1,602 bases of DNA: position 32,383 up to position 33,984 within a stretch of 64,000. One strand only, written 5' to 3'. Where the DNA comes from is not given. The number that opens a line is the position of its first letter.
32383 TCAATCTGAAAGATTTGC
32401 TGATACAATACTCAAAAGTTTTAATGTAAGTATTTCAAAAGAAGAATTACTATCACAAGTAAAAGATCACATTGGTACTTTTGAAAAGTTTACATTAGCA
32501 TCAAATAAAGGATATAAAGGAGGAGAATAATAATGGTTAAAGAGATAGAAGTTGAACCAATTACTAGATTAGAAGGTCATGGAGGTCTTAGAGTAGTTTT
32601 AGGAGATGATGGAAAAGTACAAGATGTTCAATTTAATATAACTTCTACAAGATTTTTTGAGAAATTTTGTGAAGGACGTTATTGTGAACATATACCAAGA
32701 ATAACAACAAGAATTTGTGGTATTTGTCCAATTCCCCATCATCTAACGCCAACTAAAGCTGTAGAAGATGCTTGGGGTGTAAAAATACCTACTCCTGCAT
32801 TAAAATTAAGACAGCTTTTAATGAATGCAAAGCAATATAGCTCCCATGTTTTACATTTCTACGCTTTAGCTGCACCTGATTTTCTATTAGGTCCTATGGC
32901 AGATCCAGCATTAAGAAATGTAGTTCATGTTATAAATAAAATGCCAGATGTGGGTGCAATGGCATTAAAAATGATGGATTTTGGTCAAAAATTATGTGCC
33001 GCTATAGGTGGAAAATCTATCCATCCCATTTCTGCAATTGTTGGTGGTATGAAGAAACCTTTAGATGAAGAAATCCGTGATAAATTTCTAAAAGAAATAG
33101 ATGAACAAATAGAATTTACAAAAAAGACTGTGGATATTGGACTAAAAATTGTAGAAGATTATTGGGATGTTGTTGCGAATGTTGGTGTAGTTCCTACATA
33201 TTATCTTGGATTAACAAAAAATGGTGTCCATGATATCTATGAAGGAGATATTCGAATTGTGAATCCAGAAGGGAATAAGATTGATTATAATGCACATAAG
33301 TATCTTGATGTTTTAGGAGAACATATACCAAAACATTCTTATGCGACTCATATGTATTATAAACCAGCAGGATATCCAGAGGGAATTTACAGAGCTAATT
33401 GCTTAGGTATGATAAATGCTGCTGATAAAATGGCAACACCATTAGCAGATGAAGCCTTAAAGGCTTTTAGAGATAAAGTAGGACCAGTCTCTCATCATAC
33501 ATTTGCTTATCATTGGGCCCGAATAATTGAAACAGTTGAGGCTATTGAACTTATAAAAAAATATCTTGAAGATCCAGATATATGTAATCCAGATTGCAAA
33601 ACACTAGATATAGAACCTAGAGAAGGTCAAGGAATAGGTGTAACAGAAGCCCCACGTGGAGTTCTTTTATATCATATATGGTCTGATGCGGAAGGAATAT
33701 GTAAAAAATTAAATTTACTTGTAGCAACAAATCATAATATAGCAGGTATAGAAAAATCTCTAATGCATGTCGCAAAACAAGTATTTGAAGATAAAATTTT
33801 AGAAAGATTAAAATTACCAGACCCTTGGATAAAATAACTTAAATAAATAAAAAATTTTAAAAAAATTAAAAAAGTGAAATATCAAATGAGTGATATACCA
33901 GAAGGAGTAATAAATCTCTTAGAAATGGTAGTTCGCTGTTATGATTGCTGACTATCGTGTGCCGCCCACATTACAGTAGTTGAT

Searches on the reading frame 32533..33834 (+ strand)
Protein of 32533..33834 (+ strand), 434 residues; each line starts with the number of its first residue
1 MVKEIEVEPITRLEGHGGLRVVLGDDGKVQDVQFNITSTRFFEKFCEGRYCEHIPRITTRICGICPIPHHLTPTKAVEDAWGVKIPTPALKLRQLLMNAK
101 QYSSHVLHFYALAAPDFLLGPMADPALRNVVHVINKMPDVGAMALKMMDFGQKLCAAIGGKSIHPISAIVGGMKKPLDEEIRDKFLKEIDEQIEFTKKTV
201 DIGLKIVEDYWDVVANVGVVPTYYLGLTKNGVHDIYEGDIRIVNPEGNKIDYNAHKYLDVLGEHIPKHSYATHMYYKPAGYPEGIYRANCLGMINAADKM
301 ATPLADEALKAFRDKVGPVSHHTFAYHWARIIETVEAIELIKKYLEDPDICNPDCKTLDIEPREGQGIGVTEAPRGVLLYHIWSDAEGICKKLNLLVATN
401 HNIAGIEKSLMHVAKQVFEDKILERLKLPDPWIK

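Call 14: find_encoding_contigs(protein=window:32533-33834:+, flank=3000, max_places=6)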
Protein window:32533-33834:+ (434 aa): 2 contigs read that carry it; 1 place shown.
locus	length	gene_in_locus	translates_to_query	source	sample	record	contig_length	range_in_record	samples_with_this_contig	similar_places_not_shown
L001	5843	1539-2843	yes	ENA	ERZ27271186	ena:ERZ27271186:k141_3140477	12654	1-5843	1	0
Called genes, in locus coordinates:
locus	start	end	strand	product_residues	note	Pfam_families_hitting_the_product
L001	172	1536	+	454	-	PF01058:Oxidored_q6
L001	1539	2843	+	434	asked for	PF27537:HoxH, PF00374:NiFeSe_Hases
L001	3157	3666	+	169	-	PF13534:Fer4_17 (faint), PF13183:Fer4_8, PF13187:Fer4_9 (weak), PF13237:Fer4_10 (faint), PF13484:Fer4_16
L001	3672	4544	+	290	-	PF02754:CCG, PF22196:HdrB-like_C (weak)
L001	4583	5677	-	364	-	PF01924:HypD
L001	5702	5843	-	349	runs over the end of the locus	PF00586:AIRS, PF02769:AIRS_C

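Call 15: find_homologous_proteins(query=window:32533-33834:+, max_evalue=1e-20)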
Query window:32533-33834:+ (434 aa): 4762 proteins with E <= 1e-20 among 8000 candidates; the best 120 are listed.
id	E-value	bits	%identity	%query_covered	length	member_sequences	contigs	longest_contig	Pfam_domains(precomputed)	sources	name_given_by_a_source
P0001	0.0e+0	1014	100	100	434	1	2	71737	PF00374.25,PF27537.1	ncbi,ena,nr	ncbi:MAG: Ni/Fe hydrogenase subunit alpha [Candidatus Lokiarchaeota archaeon]|nr:Ni/Fe hydrogenase s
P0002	4.4e-285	963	94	100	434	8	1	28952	PF00374.25,PF27537.1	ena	-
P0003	7.9e-284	959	92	100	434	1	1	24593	PF00374.25,PF27537.1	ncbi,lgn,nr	ncbi:MAG: Ni/Fe hydrogenase subunit alpha [Candidatus Lokiarchaeota archaeon]|nr:Ni/Fe hydrogenase s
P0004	1.8e-282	955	92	100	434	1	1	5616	PF00374.25,PF27537.1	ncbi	-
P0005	6.6e-274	927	89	100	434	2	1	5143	PF00374.25,PF27537.1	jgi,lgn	-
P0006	3.1e-271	918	88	100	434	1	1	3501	PF00374.25,PF27537.1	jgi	jgi:F420-non-reducing hydrogenase large subunit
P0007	4.5e-271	917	88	100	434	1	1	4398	PF00374.25,PF27537.1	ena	-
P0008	5.7e-271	917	88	100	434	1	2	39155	PF00374.25,PF27537.1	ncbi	ncbi:MAG: Ni/Fe hydrogenase subunit alpha [Promethearchaeota archaeon]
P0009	1.9e-270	915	87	100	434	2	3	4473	PF00374.25,PF27537.1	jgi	jgi:F420-non-reducing hydrogenase large subunit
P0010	2.1e-270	915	88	100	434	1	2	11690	PF00374.25,PF27537.1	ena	-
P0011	2.2e-270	915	88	100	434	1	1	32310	PF00374.25,PF27537.1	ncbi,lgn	-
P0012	4.6e-270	914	86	100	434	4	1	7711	PF00374.25,PF27537.1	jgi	jgi:F420-non-reducing hydrogenase large subunit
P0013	5.3e-270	914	88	100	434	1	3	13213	PF00374.25,PF27537.1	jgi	-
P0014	5.8e-270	914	88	100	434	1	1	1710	PF00374.25,PF27537.1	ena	-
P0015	1.3e-269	912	87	100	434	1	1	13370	PF00374.25,PF27537.1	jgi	jgi:F420-non-reducing hydrogenase large subunit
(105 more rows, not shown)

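Call 17: find_related_loci(query=A1, collection=genome_contigs, flank=3000)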
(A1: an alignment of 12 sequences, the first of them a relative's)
Query A1 (434 aa) in genome_contigs; peptide patterns used: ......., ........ (x = any residue, [..] = any of these).
296 stretches matched a pattern; 218 encode a relative of the query (tblastn E <= 1e-3); the best 80 are kept; 80 distinct loci.
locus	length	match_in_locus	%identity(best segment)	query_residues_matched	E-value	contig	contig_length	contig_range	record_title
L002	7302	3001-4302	92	1-434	0e+0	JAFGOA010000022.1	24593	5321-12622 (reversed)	MAG: Promethearchaeota archaeon isolate Zod_Metabat.578 k87_500780, whole genome shotgun sequence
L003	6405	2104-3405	92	1-434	0e+0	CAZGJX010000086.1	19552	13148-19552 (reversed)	MAG TPA_asm: uncultured archaeon isolate binchicken_co228_481 genome assembly, contig: NODE_3802_length_19552_cov_8.3632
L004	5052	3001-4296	92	1-432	0e+0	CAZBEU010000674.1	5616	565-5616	MAG TPA_asm: uncultured archaeon isolate SRP185410_co1_420 genome assembly, contig: k141_2454618, whole genome shotgun s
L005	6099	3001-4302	89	1-434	0e+0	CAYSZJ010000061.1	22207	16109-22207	MAG TPA_asm: uncultured archaeon isolate SRP239594_co1_24 genome assembly, contig: NODE_821_length_22207_cov_34.132313,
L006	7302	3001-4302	88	1-434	0e+0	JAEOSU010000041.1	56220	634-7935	MAG: Promethearchaeota archaeon isolate YT_039 k127_17143345, whole genome shotgun sequence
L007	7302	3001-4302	88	1-434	0e+0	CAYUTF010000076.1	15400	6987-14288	MAG TPA_asm: uncultured archaeon isolate binchicken_co196_315 genome assembly, contig: NODE_4883_length_15400_cov_15.482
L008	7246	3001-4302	88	1-434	0e+0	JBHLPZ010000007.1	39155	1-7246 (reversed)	MAG: Candidatus Odinarchaeota archaeon isolate H3B.4 H3B.4@1812, whole genome shotgun sequence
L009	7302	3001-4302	89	1-434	0e+0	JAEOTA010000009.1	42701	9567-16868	MAG: Promethearchaeota archaeon isolate YT1_007 k127_3751230, whole genome shotgun sequence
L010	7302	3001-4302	88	1-434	0e+0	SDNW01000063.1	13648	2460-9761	MAG: Promethearchaeota archaeon isolate AMARA_5S AMARA-sed17-13178, whole genome shotgun sequence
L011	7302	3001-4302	88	1-434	0e+0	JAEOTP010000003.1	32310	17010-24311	MAG: Promethearchaeota archaeon isolate YT2_053 k127_27776, whole genome shotgun sequence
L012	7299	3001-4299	88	1-433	0e+0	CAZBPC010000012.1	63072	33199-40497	MAG TPA_asm: uncultured archaeon isolate SRP214966_co1_316 genome assembly, contig: NODE_507_length_63072_cov_15.182871,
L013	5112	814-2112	88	1-433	0e+0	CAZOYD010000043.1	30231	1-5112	MAG TPA_asm: uncultured archaeon isolate binchicken_co163_167 genome assembly, contig: NODE_2134_length_30231_cov_22.831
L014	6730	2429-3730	87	1-434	0e+0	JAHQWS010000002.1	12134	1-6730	MAG: Promethearchaeia archaeon isolate ABR15 NODE_1022_length_12134_cov_5, whole genome shotgun sequence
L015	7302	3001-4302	87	1-434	0e+0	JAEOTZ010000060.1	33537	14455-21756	MAG: Promethearchaeota archaeon isolate YT5_1216 k127_31946757, whole genome shotgun sequence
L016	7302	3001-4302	86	1-434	0e+0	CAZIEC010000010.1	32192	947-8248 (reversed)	MAG TPA_asm: uncultured archaeon isolate binchicken_co19_559 genome assembly, contig: NODE_1887_length_32192_cov_24.6887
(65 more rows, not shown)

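Call 60: search_protein_families(library=ncbifam, proteins=[window:32533-33834:+], max_evalue=0.01)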
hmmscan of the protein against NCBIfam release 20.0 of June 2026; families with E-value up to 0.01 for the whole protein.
window:32533-33834:+ (434 aa): 12 families
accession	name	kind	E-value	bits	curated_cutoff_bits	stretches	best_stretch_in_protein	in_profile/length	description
NF041785.2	VhuA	equivalog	6.5e-140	466.4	800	1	4-418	3-417/418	F420-non-reducing hydrogenase Vhu subunit A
NF040828.1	sulfhyd_ShyA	equivalog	8.6e-45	153.3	700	1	5-420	3-385/415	NAD(P)-dependent hydrogenase/sulfhydrogenase 2 subunit alpha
TIGR03295.1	frhA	equivalog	5.4e-44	150.8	392.5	1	2-416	2-377/412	coenzyme F420 hydrogenase subunit alpha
NF040832.1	sulfhyd_HydA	equivalog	6.6e-43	147.4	880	1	5-428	5-404/426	NADPH-dependent hydrogenase/sulfhydrogenase 1 subunit alpha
NF033181.1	NiFeSe_hydrog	equivalog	2.2e-41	142.3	600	3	3-137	2-141/507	nickel-dependent hydrogenase large subunit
NF045518.1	H2_NiFeSe_large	exception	3.6e-38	131.6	780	2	4-214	3-221/485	NiFeSe hydrogenase large subunit HysA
NF007778.0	PRK10467.1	equivalog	8.5e-19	67.2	969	1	2-117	2-116/567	hydrogenase 2 large subunit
NF007550.0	PRK10170.1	equivalog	5.9e-16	58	1101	1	5-118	19-132/597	Ni/Fe-hydrogenase large subunit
TIGR01962.1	NuoD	equivalog_domain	4.7e-09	35.6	459.35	1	15-123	14-121/386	NADH dehydrogenase (quinone) subunit D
NF004739.1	PRK06075.1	equivalog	7.2e-09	34.9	360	1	16-113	13-112/384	NADH-quinone oxidoreductase subunit D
NF008974.0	PRK12322.1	equivalog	0.00071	18.7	522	1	15-111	18-116/366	NADH-quinone oxidoreductase subunit D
NF009808.0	PRK13292.1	equivalog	0.0015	16.4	1156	1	15-114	419-520/791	NADH-quinone oxidoreductase subunit B/C/D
